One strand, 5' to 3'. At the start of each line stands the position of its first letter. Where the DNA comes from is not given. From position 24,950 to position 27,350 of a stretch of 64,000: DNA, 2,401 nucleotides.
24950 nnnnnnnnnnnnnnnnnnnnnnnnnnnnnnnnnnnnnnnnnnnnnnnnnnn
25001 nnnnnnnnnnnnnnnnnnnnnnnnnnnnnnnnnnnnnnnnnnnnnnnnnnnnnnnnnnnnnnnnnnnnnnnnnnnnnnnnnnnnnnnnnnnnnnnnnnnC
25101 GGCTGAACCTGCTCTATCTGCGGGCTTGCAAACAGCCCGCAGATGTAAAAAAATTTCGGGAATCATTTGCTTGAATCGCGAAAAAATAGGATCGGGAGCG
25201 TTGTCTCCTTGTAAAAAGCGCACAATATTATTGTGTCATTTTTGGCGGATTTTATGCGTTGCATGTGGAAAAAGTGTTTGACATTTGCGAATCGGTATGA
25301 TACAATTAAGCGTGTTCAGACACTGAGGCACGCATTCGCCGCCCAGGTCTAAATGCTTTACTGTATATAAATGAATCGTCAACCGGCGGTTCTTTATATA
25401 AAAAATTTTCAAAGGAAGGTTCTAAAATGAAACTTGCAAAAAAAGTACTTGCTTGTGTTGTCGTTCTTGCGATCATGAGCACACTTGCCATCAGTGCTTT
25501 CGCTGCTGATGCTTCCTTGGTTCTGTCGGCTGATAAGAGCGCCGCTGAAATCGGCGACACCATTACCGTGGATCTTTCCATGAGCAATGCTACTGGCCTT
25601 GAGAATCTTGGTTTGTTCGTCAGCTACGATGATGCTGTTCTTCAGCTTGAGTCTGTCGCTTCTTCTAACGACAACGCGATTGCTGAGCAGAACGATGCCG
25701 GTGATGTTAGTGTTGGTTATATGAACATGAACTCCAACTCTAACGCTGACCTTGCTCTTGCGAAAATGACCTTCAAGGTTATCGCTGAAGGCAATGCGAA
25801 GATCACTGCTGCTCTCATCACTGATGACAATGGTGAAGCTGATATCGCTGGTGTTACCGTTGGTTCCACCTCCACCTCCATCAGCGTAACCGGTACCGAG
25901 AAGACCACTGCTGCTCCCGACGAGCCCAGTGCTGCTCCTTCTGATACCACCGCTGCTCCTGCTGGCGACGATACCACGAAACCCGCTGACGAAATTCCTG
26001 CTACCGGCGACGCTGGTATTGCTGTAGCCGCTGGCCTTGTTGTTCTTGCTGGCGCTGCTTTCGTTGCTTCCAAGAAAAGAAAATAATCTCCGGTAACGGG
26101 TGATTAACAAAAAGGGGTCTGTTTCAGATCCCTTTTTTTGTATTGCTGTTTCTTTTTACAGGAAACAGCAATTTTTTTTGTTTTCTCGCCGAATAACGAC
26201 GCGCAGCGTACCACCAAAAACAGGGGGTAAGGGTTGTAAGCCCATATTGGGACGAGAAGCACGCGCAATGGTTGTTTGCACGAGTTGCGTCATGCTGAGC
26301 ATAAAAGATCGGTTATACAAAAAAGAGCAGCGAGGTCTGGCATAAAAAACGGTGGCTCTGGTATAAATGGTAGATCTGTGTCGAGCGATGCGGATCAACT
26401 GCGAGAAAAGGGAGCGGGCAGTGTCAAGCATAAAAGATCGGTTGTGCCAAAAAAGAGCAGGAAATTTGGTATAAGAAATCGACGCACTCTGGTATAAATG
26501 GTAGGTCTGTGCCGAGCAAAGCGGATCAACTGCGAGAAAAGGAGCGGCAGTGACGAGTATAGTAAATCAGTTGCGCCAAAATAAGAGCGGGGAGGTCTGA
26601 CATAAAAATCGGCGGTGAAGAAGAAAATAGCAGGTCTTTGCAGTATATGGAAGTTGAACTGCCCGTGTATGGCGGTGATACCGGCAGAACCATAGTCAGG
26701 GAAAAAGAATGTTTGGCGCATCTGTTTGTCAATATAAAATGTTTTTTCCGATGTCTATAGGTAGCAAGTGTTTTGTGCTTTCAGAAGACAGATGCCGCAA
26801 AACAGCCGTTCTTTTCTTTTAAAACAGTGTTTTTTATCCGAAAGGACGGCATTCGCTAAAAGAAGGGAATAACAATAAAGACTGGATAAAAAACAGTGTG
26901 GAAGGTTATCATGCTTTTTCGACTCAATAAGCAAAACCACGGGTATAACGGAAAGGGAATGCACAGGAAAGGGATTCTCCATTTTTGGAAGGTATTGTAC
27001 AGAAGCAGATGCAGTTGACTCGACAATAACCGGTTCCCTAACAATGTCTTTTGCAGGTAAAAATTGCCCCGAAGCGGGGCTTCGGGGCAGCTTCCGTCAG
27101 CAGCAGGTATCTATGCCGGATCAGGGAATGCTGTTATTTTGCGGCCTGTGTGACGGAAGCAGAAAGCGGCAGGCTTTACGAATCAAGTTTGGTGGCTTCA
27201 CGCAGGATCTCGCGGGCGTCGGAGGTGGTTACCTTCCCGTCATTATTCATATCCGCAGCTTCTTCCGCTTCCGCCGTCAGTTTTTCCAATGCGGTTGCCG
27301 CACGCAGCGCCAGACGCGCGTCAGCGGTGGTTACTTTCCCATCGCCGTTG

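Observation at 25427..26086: Minimal ScaE-like anchoring scaffoldin: one cohesin plus an IPATG sortase signal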

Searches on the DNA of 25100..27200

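Call 33: search_rna_families(source=window, start=25100, end=27200, threshold=evalue, max_evalue=1)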
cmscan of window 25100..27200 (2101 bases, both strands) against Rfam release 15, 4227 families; matches with E-value up to 1: 3.
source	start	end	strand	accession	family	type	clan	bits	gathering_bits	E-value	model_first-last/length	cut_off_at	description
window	26086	26179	+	RF00515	PyrR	Cis-reg;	-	34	54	0.024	1-115/115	no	PyrR binding site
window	25995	26138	+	RF02607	AbsR25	Gene; sRNA;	-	24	47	0.25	1-164/164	no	Acinetobacter sRNA 25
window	26113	26282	+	RF01828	SprD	Gene; sRNA;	-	20.1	100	0.27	1-142/142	no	Small pathogenicity island RNA D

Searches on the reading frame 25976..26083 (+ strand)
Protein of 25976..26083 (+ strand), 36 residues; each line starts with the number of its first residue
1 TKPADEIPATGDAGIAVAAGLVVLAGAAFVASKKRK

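Call 68: search_protein_representatives(protein=window:25976-26083:+)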
Query: 36 residues. Proteins with E-value up to 0.001 (for the whole library): 17; up to 1e-10: 1; up to 1e-30: 0. The best 17 are listed.
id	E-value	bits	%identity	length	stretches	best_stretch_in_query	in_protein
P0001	7.2e-12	58.4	100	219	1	1-36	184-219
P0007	2.0e-09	51.1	92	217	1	1-36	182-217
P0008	3.8e-09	50.2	89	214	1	1-36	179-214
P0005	5.4e-09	49.8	89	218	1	1-36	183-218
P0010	2.2e-07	45.0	83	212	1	1-36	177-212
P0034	1.7e-06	42.3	78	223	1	1-36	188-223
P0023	2.8e-06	41.7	79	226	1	4-36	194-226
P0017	4.8e-06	41.0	90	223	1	6-36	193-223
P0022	5.9e-06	40.7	81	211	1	5-36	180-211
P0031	6.5e-06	40.6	87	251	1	7-36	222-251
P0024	1.9e-05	39.2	84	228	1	5-36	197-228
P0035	5.4e-05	37.8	80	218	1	7-36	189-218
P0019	7.9e-05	37.3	72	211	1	1-36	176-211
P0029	2.4e-04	35.9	82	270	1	4-36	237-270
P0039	5.1e-04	34.9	73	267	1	4-36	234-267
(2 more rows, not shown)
